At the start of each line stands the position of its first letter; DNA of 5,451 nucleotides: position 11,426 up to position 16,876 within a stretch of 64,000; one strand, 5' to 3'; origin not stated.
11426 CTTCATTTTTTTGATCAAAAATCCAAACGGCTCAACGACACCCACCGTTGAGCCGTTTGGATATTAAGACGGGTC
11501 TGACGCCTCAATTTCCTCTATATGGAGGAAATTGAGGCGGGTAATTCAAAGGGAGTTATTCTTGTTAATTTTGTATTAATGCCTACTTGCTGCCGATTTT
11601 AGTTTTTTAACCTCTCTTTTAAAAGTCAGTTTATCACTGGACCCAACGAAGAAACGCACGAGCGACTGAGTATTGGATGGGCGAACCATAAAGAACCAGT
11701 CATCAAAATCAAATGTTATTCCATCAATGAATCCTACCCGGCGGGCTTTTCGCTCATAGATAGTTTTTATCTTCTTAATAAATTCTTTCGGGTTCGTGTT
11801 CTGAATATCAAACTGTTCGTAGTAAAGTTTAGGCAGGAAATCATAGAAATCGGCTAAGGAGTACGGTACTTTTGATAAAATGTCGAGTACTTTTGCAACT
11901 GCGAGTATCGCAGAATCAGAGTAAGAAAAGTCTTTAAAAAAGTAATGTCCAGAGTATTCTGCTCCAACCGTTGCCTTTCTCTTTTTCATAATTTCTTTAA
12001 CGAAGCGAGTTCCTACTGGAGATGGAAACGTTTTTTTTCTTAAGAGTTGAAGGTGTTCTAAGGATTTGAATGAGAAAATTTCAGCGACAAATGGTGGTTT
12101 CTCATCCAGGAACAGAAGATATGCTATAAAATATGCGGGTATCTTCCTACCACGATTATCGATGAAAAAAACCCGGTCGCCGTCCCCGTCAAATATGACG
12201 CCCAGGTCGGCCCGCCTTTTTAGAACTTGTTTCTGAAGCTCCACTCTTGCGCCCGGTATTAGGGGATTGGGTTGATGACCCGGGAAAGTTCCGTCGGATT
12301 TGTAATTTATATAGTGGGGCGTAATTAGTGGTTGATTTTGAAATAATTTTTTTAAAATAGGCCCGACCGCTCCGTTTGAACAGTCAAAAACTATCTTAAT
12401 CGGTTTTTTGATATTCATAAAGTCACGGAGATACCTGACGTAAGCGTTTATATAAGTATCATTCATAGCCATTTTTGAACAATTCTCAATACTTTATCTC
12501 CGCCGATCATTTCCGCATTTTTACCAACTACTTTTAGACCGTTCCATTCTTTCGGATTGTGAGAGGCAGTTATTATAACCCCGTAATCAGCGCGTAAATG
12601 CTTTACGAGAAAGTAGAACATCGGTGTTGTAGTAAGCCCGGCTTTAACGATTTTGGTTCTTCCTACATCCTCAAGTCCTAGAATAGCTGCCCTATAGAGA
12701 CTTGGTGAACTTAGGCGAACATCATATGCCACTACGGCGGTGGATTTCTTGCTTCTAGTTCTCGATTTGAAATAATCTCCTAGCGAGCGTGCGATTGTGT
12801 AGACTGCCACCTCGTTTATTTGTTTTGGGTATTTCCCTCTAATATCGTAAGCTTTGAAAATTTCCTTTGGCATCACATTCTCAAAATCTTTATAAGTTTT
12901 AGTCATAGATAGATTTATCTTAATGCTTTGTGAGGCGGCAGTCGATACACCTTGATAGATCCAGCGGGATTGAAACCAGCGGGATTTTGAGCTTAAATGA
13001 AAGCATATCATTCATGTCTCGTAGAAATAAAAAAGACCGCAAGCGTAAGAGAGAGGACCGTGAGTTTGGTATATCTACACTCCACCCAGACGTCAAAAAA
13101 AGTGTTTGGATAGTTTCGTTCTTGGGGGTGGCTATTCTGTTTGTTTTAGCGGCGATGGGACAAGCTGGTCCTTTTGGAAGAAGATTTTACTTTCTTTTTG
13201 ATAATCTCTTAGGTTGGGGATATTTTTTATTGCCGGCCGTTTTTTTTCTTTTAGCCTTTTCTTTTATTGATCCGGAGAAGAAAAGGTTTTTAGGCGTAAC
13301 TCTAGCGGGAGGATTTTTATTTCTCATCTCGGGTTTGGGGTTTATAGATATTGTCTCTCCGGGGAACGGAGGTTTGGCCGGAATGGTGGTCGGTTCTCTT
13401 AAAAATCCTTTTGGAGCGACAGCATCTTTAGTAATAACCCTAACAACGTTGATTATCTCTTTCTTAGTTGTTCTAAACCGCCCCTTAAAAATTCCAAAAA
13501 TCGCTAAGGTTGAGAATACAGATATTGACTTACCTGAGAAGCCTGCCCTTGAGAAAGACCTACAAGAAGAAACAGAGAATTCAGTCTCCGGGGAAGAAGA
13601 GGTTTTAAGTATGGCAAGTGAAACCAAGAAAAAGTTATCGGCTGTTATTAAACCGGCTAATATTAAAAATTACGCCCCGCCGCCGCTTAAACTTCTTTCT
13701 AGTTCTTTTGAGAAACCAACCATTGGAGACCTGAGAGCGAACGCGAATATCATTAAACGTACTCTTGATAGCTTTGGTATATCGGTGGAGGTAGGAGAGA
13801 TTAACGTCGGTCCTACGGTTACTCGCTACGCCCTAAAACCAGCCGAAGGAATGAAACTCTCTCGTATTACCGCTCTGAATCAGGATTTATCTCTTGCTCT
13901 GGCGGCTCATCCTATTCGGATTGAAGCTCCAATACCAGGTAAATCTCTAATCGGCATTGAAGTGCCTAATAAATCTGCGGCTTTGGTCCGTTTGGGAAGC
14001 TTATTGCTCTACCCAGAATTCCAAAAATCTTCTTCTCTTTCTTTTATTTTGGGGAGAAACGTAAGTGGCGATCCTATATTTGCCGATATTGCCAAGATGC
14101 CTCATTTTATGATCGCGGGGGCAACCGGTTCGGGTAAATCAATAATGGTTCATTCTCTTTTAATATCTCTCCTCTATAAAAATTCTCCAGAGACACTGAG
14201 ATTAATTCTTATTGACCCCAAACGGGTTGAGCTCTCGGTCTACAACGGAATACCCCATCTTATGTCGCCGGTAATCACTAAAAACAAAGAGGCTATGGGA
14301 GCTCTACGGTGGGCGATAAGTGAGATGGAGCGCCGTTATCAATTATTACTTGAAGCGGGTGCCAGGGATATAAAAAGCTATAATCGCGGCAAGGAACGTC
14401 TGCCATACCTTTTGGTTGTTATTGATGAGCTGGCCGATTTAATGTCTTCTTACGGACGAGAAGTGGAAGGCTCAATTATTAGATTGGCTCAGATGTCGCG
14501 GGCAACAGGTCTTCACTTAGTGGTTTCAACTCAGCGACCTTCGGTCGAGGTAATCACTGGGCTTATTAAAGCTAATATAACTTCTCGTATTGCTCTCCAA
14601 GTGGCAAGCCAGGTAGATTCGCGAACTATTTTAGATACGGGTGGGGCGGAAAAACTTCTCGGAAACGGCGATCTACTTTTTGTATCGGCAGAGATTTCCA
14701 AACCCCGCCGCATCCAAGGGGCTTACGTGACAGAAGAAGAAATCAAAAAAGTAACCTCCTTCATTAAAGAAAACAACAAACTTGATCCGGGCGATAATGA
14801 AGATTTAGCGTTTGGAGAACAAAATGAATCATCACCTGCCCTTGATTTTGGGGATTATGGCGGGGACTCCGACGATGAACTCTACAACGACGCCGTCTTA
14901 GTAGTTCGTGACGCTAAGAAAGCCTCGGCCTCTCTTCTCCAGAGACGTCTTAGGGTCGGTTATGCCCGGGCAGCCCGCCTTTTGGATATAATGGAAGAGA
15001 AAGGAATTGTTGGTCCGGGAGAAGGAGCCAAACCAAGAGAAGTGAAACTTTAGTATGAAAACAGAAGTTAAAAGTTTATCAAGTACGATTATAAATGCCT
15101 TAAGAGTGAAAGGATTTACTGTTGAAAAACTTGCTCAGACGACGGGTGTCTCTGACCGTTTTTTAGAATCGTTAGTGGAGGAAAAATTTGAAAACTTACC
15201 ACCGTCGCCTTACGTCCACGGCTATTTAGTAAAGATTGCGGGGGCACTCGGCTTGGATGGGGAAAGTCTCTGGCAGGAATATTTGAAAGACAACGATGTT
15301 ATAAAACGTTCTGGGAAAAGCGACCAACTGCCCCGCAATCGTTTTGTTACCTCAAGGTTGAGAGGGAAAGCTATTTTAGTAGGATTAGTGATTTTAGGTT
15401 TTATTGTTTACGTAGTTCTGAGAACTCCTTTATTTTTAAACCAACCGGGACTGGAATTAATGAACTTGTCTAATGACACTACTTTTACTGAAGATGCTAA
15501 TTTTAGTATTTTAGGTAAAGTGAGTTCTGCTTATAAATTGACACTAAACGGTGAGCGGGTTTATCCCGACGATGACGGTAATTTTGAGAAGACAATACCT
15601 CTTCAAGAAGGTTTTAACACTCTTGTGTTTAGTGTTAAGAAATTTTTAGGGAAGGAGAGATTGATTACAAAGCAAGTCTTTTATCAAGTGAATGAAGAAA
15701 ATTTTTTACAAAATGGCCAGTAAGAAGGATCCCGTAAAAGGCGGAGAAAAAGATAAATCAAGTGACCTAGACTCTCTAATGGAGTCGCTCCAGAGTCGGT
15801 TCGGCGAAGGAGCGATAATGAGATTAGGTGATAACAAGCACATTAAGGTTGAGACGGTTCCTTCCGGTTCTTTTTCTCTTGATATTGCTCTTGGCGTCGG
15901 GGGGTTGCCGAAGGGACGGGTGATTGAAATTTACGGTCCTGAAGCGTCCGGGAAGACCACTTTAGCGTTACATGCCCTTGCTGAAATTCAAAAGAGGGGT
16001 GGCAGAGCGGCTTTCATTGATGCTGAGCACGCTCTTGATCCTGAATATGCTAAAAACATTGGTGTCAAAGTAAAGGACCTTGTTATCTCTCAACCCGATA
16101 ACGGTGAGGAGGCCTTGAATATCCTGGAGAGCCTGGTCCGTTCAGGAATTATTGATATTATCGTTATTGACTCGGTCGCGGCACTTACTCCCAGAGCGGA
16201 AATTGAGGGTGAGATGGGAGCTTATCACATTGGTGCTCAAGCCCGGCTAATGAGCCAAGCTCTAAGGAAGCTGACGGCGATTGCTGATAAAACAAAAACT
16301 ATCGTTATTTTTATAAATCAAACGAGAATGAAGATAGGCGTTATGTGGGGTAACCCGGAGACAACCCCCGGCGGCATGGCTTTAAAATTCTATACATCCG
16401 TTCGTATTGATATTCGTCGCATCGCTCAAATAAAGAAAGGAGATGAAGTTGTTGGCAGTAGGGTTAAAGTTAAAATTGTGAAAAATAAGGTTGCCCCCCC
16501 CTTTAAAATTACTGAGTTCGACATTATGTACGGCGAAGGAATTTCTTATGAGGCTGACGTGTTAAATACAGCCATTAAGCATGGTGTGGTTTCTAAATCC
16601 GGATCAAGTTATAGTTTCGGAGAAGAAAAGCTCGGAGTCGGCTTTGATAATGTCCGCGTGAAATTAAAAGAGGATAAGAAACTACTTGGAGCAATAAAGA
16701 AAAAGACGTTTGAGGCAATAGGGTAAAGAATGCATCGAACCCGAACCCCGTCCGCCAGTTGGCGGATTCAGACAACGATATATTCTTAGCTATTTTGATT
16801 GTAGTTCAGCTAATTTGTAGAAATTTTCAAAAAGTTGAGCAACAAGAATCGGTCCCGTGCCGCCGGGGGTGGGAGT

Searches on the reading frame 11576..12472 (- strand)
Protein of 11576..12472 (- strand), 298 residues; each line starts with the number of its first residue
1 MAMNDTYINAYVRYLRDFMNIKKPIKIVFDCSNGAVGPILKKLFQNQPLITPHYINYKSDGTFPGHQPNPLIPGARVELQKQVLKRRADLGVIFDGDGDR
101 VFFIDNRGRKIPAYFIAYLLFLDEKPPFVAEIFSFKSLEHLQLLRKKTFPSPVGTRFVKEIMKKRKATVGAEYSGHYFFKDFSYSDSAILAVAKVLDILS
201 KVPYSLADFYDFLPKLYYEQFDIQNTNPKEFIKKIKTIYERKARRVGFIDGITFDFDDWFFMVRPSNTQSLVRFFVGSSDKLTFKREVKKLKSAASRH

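Call 13: search_protein_families(library=pfam, proteins=[window:11576-12472:-], max_evalue=0.001)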
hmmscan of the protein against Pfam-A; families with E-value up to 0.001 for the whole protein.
window:11576-12472:- (298 aa): 3 families
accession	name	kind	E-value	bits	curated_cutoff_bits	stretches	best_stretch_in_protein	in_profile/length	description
PF02879.22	PGM_PMM_II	-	2.3e-20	73.5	29.3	1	6-108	2-103/103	Phosphoglucomutase/phosphomannomutase, alpha/beta/alpha domain II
PF02880.22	PGM_PMM_III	-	4.5e-14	53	20.7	1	142-213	40-111/115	Phosphoglucomutase/phosphomannomutase, alpha/beta/alpha domain III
PF00408.26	PGM_PMM_IV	-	3.6e-05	24.2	23.1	1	232-286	12-60/68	Phosphoglucomutase/phosphomannomutase, C-terminal domain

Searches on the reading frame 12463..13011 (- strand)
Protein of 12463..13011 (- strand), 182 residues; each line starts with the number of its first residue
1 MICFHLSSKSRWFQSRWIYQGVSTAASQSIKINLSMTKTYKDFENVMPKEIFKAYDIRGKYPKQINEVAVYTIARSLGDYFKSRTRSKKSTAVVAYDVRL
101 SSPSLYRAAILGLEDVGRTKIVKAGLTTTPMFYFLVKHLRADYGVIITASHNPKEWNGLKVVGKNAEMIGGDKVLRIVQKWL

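Call 13: search_protein_families(library=pfam, proteins=[window:12463-13011:-], max_evalue=0.001)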
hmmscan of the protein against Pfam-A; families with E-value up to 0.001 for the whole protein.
window:12463-13011:- (182 aa): 1 family
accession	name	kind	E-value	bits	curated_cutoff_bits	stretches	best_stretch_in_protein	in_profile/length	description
PF02878.22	PGM_PMM_I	-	5.7e-33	113.9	22.5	1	50-178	2-128/138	Phosphoglucomutase/phosphomannomutase, alpha/beta/alpha domain I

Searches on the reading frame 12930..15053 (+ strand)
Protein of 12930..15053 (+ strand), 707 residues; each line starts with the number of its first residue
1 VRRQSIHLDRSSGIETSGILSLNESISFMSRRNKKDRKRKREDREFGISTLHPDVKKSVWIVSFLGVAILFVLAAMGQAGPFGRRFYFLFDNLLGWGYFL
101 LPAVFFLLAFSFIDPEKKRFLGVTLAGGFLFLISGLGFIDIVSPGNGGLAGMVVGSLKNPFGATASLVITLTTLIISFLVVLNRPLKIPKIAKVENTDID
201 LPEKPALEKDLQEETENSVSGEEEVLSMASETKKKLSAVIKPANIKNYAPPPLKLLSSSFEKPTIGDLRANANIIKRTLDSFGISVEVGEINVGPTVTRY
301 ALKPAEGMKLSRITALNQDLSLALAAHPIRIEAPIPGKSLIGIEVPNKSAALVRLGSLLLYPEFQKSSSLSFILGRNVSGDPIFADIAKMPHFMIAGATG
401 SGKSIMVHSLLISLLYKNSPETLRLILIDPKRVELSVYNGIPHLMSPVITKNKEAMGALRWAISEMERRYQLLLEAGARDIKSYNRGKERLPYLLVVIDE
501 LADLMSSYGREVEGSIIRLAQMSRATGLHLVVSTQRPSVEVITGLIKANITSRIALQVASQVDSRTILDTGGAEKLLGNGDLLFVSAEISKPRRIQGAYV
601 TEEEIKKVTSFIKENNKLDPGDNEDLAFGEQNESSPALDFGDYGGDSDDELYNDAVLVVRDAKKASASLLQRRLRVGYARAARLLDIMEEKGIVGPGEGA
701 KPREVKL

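Call 13: search_protein_families(library=pfam, proteins=[window:12930-15053:+], max_evalue=0.001)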
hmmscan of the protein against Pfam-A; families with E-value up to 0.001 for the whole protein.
window:12930-15053:+ (707 aa): 5 families
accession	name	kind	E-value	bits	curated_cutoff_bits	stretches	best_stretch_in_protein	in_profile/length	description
PF01580.24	FtsK_SpoIIIE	-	4.8e-56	190.1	24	1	366-539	14-221/221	FtsK/SpoIIIE family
PF17854.6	FtsK_alpha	-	4.9e-28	97.7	22.9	1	251-347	2-101/101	FtsK alpha domain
PF09397.16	FtsK_gamma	-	2.3e-25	88.5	30.6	1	647-705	2-60/63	Ftsk gamma domain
PF01935.23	DUF87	-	0.00011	22.8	23.2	1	382-430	13-60/220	Helicase HerA, central domain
PF20703.3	nSTAND1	-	0.00039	20.6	27.1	1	364-523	8-148/379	Novel STAND NTPase 1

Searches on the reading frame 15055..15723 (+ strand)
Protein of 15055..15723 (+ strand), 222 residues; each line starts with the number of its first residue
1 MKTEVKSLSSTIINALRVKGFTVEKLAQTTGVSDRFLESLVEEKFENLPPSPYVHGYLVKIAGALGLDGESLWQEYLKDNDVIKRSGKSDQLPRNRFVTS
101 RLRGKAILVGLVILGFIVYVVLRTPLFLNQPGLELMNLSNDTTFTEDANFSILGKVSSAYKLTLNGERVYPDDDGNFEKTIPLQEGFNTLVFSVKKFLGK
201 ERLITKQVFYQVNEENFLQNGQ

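Call 13: search_protein_families(library=pfam, proteins=[window:15055-15723:+], max_evalue=0.001)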
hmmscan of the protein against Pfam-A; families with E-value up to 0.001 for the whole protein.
window:15055-15723:+ (222 aa): 2 families
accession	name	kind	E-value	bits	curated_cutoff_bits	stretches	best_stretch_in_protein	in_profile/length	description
PF13413.12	HTH_25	-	2e-12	47.2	24.6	1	19-71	9-61/62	Helix-turn-helix domain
PF09136.16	Glucodextran_B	-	1.2e-06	28.7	27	1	140-211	9-82/83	Glucodextranase, domain B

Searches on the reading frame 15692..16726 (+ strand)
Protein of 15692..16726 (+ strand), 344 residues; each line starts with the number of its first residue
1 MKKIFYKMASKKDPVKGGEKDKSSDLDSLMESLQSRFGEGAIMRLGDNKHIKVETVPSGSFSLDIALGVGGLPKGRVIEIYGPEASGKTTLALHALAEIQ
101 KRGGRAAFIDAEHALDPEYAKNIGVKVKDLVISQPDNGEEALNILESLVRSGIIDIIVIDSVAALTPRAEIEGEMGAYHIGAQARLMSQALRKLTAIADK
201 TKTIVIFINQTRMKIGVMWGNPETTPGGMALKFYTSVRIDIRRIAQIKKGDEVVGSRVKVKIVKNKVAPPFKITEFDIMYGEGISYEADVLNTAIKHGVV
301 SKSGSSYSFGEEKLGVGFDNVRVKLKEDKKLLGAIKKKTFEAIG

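Call 13: search_protein_families(library=pfam, proteins=[window:15692-16726:+], max_evalue=0.001)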
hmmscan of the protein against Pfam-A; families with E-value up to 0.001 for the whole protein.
window:15692-16726:+ (344 aa): 8 families
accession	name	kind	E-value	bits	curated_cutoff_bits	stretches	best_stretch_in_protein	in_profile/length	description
PF00154.27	RecA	-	1.6e-132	441.2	27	1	26-285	3-262/262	recA bacterial DNA recombination protein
PF21096.2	RecA_C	-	2.9e-11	43.7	27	1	289-343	2-56/57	RecA C-terminal domain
PF08423.17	Rad51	-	1e-08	35.2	22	1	54-243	6-211/244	Rad51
PF06745.19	ATPase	-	5.7e-06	26.3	26.6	1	61-113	6-58/231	KaiC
PF13481.12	AAA_25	-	1.1e-05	25.6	27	0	70-114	28-83/195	AAA domain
PF01637.24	ATPase_2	-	2.3e-05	24.8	33.2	1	76-208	21-116/225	ATPase domain predominantly from Archaea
PF13479.12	AAA_24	-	9.4e-05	22.8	27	1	76-169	3-82/195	AAA domain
PF13191.12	AAA_16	-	0.00026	22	32.6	1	75-209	24-139/167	AAA ATPase domain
